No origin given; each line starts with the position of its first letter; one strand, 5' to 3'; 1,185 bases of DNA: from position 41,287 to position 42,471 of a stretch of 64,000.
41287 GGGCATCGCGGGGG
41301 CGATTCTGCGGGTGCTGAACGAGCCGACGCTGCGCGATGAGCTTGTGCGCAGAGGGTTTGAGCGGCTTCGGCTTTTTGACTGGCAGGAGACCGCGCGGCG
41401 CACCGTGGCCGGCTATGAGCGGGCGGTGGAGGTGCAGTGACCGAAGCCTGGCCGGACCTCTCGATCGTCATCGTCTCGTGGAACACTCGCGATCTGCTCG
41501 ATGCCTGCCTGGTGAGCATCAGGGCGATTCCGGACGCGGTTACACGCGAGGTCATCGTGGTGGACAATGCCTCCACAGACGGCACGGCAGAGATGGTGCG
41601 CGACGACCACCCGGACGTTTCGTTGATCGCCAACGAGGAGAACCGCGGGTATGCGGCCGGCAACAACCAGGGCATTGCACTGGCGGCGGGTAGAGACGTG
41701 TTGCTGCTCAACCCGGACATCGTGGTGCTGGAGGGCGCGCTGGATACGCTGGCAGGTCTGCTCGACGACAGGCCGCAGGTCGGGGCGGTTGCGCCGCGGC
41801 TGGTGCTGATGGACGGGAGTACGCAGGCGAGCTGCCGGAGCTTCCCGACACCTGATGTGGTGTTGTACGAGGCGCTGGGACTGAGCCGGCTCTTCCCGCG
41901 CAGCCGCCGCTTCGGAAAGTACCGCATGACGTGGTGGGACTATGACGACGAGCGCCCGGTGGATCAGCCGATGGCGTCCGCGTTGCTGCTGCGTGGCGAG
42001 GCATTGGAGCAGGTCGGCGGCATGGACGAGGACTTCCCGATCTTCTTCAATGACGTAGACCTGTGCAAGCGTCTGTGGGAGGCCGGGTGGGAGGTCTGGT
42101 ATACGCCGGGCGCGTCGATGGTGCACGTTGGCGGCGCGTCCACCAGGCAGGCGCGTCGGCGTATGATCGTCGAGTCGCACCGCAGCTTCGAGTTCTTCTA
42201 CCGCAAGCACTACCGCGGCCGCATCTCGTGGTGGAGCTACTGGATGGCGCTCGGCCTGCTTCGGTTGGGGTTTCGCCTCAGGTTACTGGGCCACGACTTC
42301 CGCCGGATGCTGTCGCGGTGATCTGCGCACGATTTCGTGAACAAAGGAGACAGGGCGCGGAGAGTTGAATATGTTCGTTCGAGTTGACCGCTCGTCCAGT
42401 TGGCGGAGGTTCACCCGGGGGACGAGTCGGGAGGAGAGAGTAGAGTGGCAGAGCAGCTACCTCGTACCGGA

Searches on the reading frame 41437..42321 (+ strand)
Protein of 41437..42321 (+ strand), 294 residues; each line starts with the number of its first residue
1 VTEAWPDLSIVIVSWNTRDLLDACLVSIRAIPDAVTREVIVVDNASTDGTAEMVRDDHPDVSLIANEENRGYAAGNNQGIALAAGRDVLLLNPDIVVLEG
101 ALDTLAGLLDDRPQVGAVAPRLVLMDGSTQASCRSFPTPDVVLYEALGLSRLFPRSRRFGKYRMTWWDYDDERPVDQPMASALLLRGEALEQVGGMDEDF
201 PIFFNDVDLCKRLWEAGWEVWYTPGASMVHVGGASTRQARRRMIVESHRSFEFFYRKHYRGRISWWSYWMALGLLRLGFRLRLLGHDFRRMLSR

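Call 4: search_protein_families(library=pfam, proteins=[window:41437-42321:+], max_evalue=0.01)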
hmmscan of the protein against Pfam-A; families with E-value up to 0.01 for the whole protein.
window:41437-42321:+ (294 aa): 5 families
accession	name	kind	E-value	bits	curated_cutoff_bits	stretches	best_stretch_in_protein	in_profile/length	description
PF00535.33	Glycos_transf_2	-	3.1e-19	70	23.3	1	9-124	1-118/168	Glycosyl transferase family 2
PF13641.12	Glyco_tranf_2_3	-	8.4e-16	59.1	27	1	6-243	1-224/230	Glycosyltransferase like family 2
PF13632.12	Glyco_trans_2_3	-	3.7e-05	24.1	27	1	182-281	76-172/198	Glycosyl transferase family group 2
PF10111.15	Glyco_tranf_2_2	-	0.0024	17.9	27.3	0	37-98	30-95/276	Glycosyltransferase like family 2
PF13704.12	Glyco_tranf_2_4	-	0.004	18.1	27.5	0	36-70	19-52/98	Glycosyl transferase family 2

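Call 5: search_protein_families(library=ncbifam, proteins=[window:41437-42321:+], max_evalue=0.01)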
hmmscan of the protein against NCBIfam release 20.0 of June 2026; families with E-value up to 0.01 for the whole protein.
window:41437-42321:+ (294 aa): 20 families
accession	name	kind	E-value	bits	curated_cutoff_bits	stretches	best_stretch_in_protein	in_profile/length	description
TIGR03965.1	mycofact_glyco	equivalog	2.6e-27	95.8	280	2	3-125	71-194/467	mycofactocin biosynthesis glycosyltransferase MftF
TIGR01556.1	rhamnosyltran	subfamily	3.8e-16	59.1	200.55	2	29-128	15-118/281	rhamnosyltransferase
NF041875.1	EPS_EpsD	equivalog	1.2e-13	51.2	370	1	8-103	1-98/325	exopolysaccharide biosynthesis glycosyltransferase EpsD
TIGR03937.1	PgaC_IcaA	equivalog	1.9e-13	50.2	422.3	1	3-119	42-160/407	poly-beta-1,6-N-acetyl-D-glucosamine synthase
TIGR04283.1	glyco_like_mftF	equivalog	4.3e-11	42.8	182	1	8-115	1-104/221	TIGR04283 family arsenosugar biosynthesis glycosyltransferase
NF038302.1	EPS_HpsE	equivalog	1.2e-10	40.9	300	1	7-119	2-121/307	hormogonium polysaccharide biosynthesis glycosyltransferase HpsE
NF007482.0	PRK10073.1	equivalog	2e-10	40.2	423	1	2-103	2-104/334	glycosyltransferase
NF038299.1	EPS_HpsN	equivalog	1.5e-08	34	425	2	206-235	196-225/317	hormogonium polysaccharide biosynthesis glycosyltransferase HpsN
TIGR04009.1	wcaE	equivalog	3.4e-08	33.1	369.2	1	8-151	3-147/248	colanic acid biosynthesis glycosyltransferase WcaE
NF045692.1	OglycostaseCruG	equivalog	1.1e-07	31.1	600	1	7-57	42-91/386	2'-O-glycosyltransferase CruG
NF047683.1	TeichurnBiosyTuaG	equivalog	1.5e-07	31.3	400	1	1-99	1-101/252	teichuronic acid biosynthesis protein TuaG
NF050050.1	ProtGlycPglI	equivalog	3.1e-07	30.1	500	1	6-106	2-105/306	GalNAc(5)-diNAcBac-PP-undecaprenol beta-1,3-glucosyltransferase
NF050113.1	gal_furan_GlfT1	equivalog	9.6e-07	28.4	330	1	11-99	4-93/290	galactofuranosyltransferase GlfT1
NF053739.1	GlytfEpsEBac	equivalog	3.6e-06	26.2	450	1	6-135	1-133/265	glycosyltransferase EpsE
TIGR03111.1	glyc2_xrt_Gpos1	hypoth_equivalog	7e-06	25.1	363.95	1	3-119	46-166/439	TIGR03111 family XrtG-associated glycosyltransferase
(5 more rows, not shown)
